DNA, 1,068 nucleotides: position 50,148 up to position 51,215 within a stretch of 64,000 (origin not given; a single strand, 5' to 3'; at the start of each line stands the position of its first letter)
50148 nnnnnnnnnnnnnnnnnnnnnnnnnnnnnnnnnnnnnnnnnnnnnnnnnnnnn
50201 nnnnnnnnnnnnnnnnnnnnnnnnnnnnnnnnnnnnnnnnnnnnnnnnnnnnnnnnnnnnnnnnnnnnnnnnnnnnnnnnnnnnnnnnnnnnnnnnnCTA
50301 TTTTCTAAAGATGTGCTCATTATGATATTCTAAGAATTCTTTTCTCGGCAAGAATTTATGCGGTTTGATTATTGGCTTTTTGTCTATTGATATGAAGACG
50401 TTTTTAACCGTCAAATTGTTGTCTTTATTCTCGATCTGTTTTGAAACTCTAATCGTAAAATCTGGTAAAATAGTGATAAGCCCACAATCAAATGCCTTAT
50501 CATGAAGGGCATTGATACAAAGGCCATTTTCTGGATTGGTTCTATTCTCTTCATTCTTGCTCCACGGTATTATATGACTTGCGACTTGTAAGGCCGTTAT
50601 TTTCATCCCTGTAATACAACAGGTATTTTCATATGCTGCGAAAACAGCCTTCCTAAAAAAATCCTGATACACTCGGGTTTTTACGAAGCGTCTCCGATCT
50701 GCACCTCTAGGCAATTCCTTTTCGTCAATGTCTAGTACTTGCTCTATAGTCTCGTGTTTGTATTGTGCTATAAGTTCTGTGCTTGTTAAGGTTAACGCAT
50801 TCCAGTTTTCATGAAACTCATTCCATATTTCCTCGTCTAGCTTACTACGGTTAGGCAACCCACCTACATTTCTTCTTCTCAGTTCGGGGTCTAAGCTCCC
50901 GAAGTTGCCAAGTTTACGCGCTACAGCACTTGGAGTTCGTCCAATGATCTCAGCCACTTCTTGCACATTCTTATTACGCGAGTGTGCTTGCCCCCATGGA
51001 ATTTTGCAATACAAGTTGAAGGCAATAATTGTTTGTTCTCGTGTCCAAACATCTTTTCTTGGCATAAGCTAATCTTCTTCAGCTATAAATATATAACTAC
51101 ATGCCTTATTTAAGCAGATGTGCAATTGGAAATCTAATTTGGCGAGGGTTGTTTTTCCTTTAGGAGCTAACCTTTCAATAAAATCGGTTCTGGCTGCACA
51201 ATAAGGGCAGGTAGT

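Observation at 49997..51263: Orphan HNH cassette (Zn-ribbon 64 aa / HNH_2 nuclease 255 aa / acidic 107 aa): candidate undescribed defence or toxin-immunity system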

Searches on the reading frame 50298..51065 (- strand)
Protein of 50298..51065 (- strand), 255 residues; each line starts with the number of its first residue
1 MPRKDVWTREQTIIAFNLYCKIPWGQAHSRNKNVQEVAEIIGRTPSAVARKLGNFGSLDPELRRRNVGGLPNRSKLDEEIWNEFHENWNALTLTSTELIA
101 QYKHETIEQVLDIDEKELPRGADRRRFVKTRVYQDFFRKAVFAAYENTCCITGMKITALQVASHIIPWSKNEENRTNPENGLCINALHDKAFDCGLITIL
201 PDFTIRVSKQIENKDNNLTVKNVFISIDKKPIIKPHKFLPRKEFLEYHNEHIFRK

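Call 3: search_protein_families(library=pfam, proteins=[window:50298-51065:-], max_evalue=1)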
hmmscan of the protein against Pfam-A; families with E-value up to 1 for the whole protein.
window:50298-51065:- (255 aa): 2 families
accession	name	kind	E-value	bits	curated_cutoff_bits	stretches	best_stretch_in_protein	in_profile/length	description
PF13391.12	HNH_2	-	7.4e-10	39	21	1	149-199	1-65/66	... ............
PF20600.3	ExoX-like_C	-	0.37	10.7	26.5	0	101-114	5-18/30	Exodeoxyribonuclease X-like C-terminal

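Call 4: search_protein_families(library=padloc, proteins=[window:50298-51065:-], max_evalue=1)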
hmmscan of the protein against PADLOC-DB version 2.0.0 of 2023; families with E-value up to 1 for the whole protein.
window:50298-51065:- (255 aa): 2 families
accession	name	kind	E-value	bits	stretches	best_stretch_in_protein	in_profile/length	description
PDLC04132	HNH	-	4.2e-92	306.3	1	2-254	24-273/286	-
PDLC03546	HNH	-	1.1e-40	137.5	2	116-253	141-277/282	Type II restriction enzyme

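Call 5: search_protein_families(library=ncbifam, proteins=[window:50298-51065:-], max_evalue=1)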
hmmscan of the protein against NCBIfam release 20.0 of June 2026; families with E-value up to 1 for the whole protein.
window:50298-51065:- (255 aa): 1 family
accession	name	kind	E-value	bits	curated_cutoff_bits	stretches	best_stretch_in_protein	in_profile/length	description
NF045808.1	PT-DNA_restrict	exception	9.2e-19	67.6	180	1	58-254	98-284/284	phosphorothioated DNA-binding restriction endonuclease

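Call 9: find_homologous_proteins(query=window:50298-51065:-)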
Query window:50298-51065:- (255 aa): 3224 proteins with E <= 0.001 among 3531 candidates; the best 120 are listed.
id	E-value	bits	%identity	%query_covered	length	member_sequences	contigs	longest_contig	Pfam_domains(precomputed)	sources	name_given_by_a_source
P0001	5.2e-156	535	96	95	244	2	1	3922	PF13391.13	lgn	-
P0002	3.0e-126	438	73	100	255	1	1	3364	PF13391.13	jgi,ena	-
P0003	1.0e-118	413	70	100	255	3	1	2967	PF13391.13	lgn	-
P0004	9.3e-116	404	68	100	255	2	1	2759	PF13391.13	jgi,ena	-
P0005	2.8e-115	402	69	100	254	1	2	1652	PF13391.13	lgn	-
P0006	1.8e-113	396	67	100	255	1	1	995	PF13391.13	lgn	-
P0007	6.4e-113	394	67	100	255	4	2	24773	PF13391.13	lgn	-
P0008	2.8e-112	392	67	100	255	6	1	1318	PF13391.13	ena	-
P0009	3.5e-112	392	67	100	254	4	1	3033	PF13391.13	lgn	-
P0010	4.3e-112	392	66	100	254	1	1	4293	PF13391.13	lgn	-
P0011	2.5e-111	389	66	100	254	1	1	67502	PF13391.13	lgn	-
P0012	1.4e-110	387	67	100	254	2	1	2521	PF13391.13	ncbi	-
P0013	1.5e-110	386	66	100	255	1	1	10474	PF13391.13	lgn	-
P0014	3.4e-109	382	65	100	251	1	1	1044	PF13391.13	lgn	-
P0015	4.8e-109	382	67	99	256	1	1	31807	PF13391.13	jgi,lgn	-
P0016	6.9e-109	381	66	100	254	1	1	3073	PF13391.13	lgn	-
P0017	8.1e-109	381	64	100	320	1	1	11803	PF13391.13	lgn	-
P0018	9.0e-109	381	65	100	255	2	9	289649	PF13391.13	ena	-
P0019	1.4e-108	380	65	100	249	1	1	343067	PF13391.13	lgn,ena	-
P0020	4.8e-108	378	65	100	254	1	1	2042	PF13391.13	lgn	-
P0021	9.1e-108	377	64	100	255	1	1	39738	PF13391.13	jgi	jgi:putative restriction endonuclease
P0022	1.1e-107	377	66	100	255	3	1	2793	PF13391.13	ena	-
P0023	3.2e-106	372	64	100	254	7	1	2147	PF13391.13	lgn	-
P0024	5.7e-105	368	65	100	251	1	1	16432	PF13391.13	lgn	-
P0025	1.4e-104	367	64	100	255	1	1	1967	PF13391.13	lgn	-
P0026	1.5e-104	367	64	100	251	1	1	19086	PF13391.13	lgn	-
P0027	2.8e-104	366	64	100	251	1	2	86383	PF13391.13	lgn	-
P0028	6.0e-104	365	64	100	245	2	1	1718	PF13391.13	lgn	-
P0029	1.6e-103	363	64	100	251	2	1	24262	PF13391.13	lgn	-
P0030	2.3e-103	363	64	100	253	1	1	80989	PF13391.13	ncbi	ncbi:MAG TPA: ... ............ [Flavipsychrobacter sp.]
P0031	3.4e-103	362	65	100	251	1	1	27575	PF13391.13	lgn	-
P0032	2.2e-101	356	59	100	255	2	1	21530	PF13391.13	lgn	-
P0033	1.0e-98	348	60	100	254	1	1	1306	PF13391.13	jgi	jgi:putative restriction endonuclease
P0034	1.2e-97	344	62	100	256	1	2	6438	PF13391.13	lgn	-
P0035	4.2e-93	329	62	99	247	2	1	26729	PF13391.13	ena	-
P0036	4.5e-93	329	57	99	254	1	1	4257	PF13391.13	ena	-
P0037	1.2e-91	325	57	97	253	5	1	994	PF13391.13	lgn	-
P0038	3.2e-91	323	58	98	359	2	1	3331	PF13391.13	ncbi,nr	ncbi:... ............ [Patescibacteria group bacterium]|nr:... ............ [Patescibacteria group b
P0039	1.2e-90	321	54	98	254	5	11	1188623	PF13391.13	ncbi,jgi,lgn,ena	-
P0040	1.7e-90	321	55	97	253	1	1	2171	PF13391.13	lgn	-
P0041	5.7e-90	319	56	100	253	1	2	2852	PF13391.13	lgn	-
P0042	7.1e-90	319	55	99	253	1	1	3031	PF13391.13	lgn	-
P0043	1.0e-89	318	55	97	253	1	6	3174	PF13391.13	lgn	-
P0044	1.1e-89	318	56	97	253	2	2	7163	PF13391.13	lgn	-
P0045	3.8e-89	316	56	98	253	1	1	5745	PF13391.13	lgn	-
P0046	4.7e-89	316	56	97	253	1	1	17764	PF13391.13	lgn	-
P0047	5.3e-89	316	54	98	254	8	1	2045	PF13391.13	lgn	-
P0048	1.5e-88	314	55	97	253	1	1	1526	PF13391.13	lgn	-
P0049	1.7e-88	314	57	97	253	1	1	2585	PF13391.13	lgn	-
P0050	5.1e-88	313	55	97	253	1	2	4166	PF13391.13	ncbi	-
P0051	1.3e-87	311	54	99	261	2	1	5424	PF13391.13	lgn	-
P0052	3.2e-87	310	54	97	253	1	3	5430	PF13391.13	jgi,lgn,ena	-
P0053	3.3e-87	310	57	98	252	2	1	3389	PF13391.13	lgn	-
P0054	4.2e-87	310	53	97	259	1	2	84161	PF13391.13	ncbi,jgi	jgi:putative restriction endonuclease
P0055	4.6e-87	310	54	97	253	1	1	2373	PF13391.13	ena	-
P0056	1.1e-86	308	53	98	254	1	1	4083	PF13391.13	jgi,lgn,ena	-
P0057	1.3e-86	308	53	97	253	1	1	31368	PF13391.13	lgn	-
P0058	1.4e-86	308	54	99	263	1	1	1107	PF13391.13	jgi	jgi:putative restriction endonuclease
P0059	1.9e-86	308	54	98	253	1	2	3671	PF13391.13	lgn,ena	-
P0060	2.2e-86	307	54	97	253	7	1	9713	PF13391.13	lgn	-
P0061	2.6e-86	307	53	98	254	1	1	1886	PF13391.13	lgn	-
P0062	3.0e-86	307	53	98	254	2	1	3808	PF13391.13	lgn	-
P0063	3.3e-86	307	53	98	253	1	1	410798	PF13391.13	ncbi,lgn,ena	-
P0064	4.0e-86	306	53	98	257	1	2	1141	PF13391.13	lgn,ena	-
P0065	4.6e-86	306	52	98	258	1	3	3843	PF13391.13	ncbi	-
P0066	5.1e-86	306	55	97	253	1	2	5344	PF13391.13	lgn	-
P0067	5.6e-86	306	55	98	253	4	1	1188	PF13391.13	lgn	-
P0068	6.0e-86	306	51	99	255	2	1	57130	PF13391.13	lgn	-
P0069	7.2e-86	306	53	98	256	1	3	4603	PF13391.13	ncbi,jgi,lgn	jgi:putative restriction endonuclease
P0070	7.3e-86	306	55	97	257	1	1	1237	PF13391.13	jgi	jgi:putative restriction endonuclease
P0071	7.3e-86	306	55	98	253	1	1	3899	PF13391.13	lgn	-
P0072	7.6e-86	306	52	98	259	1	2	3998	PF13391.13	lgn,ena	-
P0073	7.7e-86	305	55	98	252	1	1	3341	PF13391.13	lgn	-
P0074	8.0e-86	305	55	97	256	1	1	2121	PF13391.13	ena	-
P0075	8.2e-86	305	53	97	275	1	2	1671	PF13391.13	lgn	-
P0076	9.2e-86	305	55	98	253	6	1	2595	PF13391.13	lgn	-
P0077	9.2e-86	305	52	98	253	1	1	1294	PF13391.13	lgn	-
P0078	1.0e-85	305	53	98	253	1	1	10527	PF13391.13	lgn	-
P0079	1.2e-85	305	53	98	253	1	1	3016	PF13391.13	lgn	-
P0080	1.3e-85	305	51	98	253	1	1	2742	PF13391.13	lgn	-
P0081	1.4e-85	305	53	98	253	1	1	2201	PF13391.13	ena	-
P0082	1.7e-85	304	53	96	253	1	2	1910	PF13391.13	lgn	-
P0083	1.7e-85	304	53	97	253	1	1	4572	PF13391.13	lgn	-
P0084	1.8e-85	304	53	97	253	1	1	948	PF13391.13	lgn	-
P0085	2.1e-85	304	51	99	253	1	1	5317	PF13391.13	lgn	-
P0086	2.1e-85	304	55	96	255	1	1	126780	PF13391.13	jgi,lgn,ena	-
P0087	2.3e-85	304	52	97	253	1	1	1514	PF13391.13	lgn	-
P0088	3.0e-85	304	54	97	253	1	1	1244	PF13391.13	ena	-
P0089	3.2e-85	303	53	97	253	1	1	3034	PF13391.13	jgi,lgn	jgi:putative restriction endonuclease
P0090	3.6e-85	303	54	97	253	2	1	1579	PF13391.13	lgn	-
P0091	3.9e-85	303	52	97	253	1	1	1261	PF13391.13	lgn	-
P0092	4.0e-85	303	53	97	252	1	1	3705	PF13391.13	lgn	-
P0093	4.1e-85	303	52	100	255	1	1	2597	PF13391.13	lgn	-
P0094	4.2e-85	303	52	97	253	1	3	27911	PF13391.13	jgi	-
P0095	4.3e-85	303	52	98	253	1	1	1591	PF13391.13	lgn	-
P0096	4.4e-85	303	55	97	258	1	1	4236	PF13391.13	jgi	jgi:putative restriction endonuclease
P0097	5.1e-85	303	51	98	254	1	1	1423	PF13391.13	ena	-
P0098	5.6e-85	303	54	98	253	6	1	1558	PF13391.13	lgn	-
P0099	5.8e-85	303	70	73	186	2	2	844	PF13391.13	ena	-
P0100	6.0e-85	303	53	97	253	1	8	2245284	PF13391.13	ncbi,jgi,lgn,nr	ncbi:MAG: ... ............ [Chloracidobacterium sp.]|nr:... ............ [Chloracidobacterium sp.]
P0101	6.0e-85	303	52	97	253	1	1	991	PF13391.13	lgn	-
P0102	8.8e-85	302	51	98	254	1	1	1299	PF13391.13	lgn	-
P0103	9.8e-85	302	53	99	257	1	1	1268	PF13391.13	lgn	-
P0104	1.0e-84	302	51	98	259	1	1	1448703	PF13391.13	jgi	jgi:putative restriction endonuclease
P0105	1.1e-84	302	53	98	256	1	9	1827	PF13391.13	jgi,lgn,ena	-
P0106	1.2e-84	302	54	98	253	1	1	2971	PF13391.13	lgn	-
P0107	1.2e-84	302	49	98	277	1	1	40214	PF13391.13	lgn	-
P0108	1.4e-84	301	50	99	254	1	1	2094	PF13391.13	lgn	-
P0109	1.4e-84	301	53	98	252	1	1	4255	PF13391.13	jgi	jgi:putative restriction endonuclease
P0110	2.1e-84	301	55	98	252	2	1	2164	PF13391.13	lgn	-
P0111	2.4e-84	301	51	97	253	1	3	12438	PF13391.13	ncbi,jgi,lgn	-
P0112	3.2e-84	300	52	97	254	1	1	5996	PF13391.13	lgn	-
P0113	3.2e-84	300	52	98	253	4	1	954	PF13391.13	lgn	-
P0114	3.9e-84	300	53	98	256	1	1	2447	PF13391.13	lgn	-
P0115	4.1e-84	300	53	98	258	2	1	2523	PF13391.13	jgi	jgi:putative restriction endonuclease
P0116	4.8e-84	300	53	96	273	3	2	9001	PF13391.13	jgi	-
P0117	4.8e-84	300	52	99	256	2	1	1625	PF13391.13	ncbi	-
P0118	5.0e-84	300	52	98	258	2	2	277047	PF13391.13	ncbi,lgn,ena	-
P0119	5.4e-84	299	53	98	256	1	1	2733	PF13391.13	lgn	-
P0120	5.5e-84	299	52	98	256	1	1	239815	PF13391.13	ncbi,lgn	ncbi:MAG: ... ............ [Nonlabens sp.]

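Call 19: find_related_loci(query=A1, collection=genome_contigs, flank=6000)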
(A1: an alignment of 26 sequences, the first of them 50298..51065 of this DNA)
Query A1 (255 aa) in genome_contigs; peptide patterns used: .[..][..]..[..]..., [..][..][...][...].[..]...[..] (x = any residue, [..] = any of these).
600 stretches matched a pattern (row limit reached: there are more); 587 encode a relative of the query (tblastn E <= 1e-3); the best 80 are kept; 80 distinct loci.
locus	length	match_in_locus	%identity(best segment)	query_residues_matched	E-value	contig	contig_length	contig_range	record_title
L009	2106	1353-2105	67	1-252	1e-122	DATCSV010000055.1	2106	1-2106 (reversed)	MAG TPA_asm: Flavipsychrobacter sp. isolate SMAG_U7314 k141_25130, whole genome shotgun sequence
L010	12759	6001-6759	64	1-255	2e-108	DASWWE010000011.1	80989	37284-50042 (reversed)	MAG TPA_asm: Flavipsychrobacter sp. isolate SMAG_U3648 k141_265366, whole genome shotgun sequence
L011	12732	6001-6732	62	3-255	5e-99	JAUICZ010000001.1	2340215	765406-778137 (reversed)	MAG: Bacteroidia bacterium isolate 7_bin.51 NODE_1_length_2340215_cov_37.638129, whole genome shotgun sequence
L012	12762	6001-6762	53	4-254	2e-92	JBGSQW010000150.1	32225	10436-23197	MAG: Pyrinomonadaceae bacterium isolate JTS-AC342 k141_1129792, whole genome shotgun sequence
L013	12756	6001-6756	53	3-254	4e-90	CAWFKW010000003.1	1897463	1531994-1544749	MAG: uncultured Ignavibacteria bacterium isolate MFD06435.bin.1.139 genome assembly, contig: contig_22176, whole genome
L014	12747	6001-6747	51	7-255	9e-90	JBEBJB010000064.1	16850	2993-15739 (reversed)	MAG: Pyrinomonadaceae bacterium isolate SF1_8 NODE_1686_length_16850_cov_7.803713, whole genome shotgun sequence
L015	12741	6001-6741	52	7-253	1e-89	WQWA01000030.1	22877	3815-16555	MAG: Bacteroidales bacterium isolate Emb289P1bin57 Ga0123355_10003374, whole genome shotgun sequence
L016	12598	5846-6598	51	5-255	9e-89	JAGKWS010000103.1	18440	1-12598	MAG: Chitinophagaceae bacterium isolate C8_D7_6 C8_D7_6_317, whole genome shotgun sequence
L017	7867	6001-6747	52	7-255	2e-88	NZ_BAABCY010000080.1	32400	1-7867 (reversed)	Snuella lapsa strain JCM 17111 sequence080, whole genome shotgun sequence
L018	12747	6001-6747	51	7-255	2e-88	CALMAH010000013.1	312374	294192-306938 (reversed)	MAG TPA_asm: uncultured Acidobacteria bacterium isolate SRR2107179_bin.92_CONCOCT_v1.1_MAG genome assembly, contig: ERZ7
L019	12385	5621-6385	50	1-255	7e-88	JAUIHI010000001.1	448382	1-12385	MAG: Anaerolineae bacterium isolate Co_bin.203 NODE_162_length_448382_cov_4.609602, whole genome shotgun sequence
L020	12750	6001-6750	52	6-254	6e-88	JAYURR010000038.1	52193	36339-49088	MAG: Chitinophagaceae bacterium isolate GL116_DN_metabinner_6 GL116_DN_metabinner_6_37, whole genome shotgun sequence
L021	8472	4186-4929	50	7-254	9e-88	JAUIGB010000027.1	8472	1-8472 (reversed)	MAG: bacterium isolate Co_bin.129 NODE_47190_length_8472_cov_0.928580, whole genome shotgun sequence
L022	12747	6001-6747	52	4-255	2e-87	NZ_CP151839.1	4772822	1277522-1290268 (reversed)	Mariniflexile sp. AS56 chromosome, complete genome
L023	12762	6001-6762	51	1-255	2e-87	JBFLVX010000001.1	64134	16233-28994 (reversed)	MAG: Nitrospirota bacterium isolate MAG017 MAG017_1, whole genome shotgun sequence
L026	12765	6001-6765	49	1-255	3e-87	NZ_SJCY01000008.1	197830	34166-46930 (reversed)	Pedobacter changchengzhani strain E01020 Scaffold8, whole genome shotgun sequence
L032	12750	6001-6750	55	7-255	5e-87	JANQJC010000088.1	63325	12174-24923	MAG: Flavobacteriales bacterium isolate PL25a_bin.101 k99_5110459, whole genome shotgun sequence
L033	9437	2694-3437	51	1-248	5e-87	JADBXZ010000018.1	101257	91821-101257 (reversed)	MAG: Bacteroidetes bacterium isolate M165S2SP1A01QC M165S2_18, whole genome shotgun sequence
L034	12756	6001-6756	51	6-255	7e-87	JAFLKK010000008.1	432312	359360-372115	MAG: Paludibacter sp. isolate LaCa_MAG_3 c_000000000009, whole genome shotgun sequence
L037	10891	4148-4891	49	7-254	2e-86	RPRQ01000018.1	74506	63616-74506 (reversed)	MAG: Bacteroidales bacterium isolate metabat2.99 metabat2.99_Contig_985041, whole genome shotgun sequence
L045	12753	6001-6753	50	5-255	1e-85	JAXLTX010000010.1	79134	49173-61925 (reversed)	MAG: Chitinophagales bacterium isolate STL-BAC15 C1.327.fa-10, whole genome shotgun sequence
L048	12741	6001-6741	51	6-250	4e-85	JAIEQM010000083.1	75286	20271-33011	MAG: Chitinophagaceae bacterium isolate co.spades.DASTOOL.2.5kb_151 c_000000444024, whole genome shotgun sequence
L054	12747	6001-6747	50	4-255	9e-85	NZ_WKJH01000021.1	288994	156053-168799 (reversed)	Maribacter luteus strain RZ05 NODE_38_length_288898_cov_30.171562, whole genome shotgun sequence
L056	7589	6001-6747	49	7-255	5e-85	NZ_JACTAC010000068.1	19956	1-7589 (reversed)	Flavobacterium macrobrachii strain an-8 68_length_19956_depth_1.03x, whole genome shotgun sequence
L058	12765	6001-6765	47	1-255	1e-84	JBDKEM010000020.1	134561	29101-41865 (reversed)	MAG: Bacteroidota bacterium isolate eastforkpoplarcreek_2019_sw_WHONDRS-S19S_0039_B_bin.8 scaffold_1028533, whole genome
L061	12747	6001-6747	51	4-255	1e-84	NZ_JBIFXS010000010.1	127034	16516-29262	Mariniflexile sp. HNIBRBA6329 NODE_10_length_127034_cov_417.994392, whole genome shotgun sequence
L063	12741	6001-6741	53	6-250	4e-84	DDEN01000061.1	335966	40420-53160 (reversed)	MAG TPA_asm: Chitinophagaceae bacterium UBA1953 UBA1953_contig_1121, whole genome shotgun sequence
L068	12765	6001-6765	48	1-255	9e-84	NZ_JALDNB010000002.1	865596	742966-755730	Chryseobacterium aahli strain cx-42 Scaffold1_2, whole genome shotgun sequence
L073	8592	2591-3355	47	1-255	2e-83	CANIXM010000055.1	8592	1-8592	MAG: Paludibacteraceae bacterium isolate RH-18aug17-189 genome assembly, contig: RH-18aug17-C22270, whole genome shotgun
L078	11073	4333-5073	49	6-250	2e-83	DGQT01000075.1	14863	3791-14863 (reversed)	MAG TPA_asm: Chitinophagaceae bacterium UBA4407 UBA4407_contig_130, whole genome shotgun sequence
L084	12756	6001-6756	49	1-253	3e-83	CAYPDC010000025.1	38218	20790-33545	MAG TPA_asm: uncultured Cyanobacterium sp. isolate SRP141376_co3_261 genome assembly, contig: NODE_2675_length_38218_cov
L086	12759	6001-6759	47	1-254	2e-82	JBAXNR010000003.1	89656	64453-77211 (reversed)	MAG: Methylococcales bacterium isolate ELA484 MAG484_3, whole genome shotgun sequence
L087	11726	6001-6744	50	6-251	2e-82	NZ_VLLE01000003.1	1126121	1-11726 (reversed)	Lacibacter cauensis strain CGMCC 1.7271 IQ13DRAFT_scaffold00002.2, whole genome shotgun sequence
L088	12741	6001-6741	50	6-250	1e-82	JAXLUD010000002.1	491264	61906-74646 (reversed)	MAG: Ferruginibacter sp. isolate STL-BAC21 C1.311.fa-2, whole genome shotgun sequence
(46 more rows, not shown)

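Call 22: search_solved_structures(query=A1, max_evalue=1, show_alignments=2)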
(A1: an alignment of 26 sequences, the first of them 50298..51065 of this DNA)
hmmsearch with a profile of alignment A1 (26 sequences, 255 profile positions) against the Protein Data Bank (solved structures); distinct sequences matched with E-value up to 1: 9.
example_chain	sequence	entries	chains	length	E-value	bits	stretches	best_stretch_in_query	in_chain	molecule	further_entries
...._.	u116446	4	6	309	2.4e-17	66.1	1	113-213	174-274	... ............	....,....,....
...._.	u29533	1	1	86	0.02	17.2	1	64-127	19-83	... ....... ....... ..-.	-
2ebi_A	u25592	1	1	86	0.03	16.7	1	64-128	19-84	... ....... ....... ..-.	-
1wgw_A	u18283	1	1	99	0.16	14.3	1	67-142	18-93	'Signal Recognition Particle 54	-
7aoi_AR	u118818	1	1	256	0.17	14.2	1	134-237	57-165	50S ribosomal protein L17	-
6hiv_AR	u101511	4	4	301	0.24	13.7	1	134-237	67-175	50S ribosomal protein L17, putative | bL17m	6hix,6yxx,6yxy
3l49_A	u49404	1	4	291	0.25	13.6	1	28-70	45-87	ABC sugar (Ribose) transporter, periplasmic substrate-binding subunit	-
7b7p_A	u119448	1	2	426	0.79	12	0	37-77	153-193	Type IV pilus biogenesis protein PilB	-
7ba2_A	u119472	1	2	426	0.79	12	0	37-77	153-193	Type IV pilus biogenesis protein PilB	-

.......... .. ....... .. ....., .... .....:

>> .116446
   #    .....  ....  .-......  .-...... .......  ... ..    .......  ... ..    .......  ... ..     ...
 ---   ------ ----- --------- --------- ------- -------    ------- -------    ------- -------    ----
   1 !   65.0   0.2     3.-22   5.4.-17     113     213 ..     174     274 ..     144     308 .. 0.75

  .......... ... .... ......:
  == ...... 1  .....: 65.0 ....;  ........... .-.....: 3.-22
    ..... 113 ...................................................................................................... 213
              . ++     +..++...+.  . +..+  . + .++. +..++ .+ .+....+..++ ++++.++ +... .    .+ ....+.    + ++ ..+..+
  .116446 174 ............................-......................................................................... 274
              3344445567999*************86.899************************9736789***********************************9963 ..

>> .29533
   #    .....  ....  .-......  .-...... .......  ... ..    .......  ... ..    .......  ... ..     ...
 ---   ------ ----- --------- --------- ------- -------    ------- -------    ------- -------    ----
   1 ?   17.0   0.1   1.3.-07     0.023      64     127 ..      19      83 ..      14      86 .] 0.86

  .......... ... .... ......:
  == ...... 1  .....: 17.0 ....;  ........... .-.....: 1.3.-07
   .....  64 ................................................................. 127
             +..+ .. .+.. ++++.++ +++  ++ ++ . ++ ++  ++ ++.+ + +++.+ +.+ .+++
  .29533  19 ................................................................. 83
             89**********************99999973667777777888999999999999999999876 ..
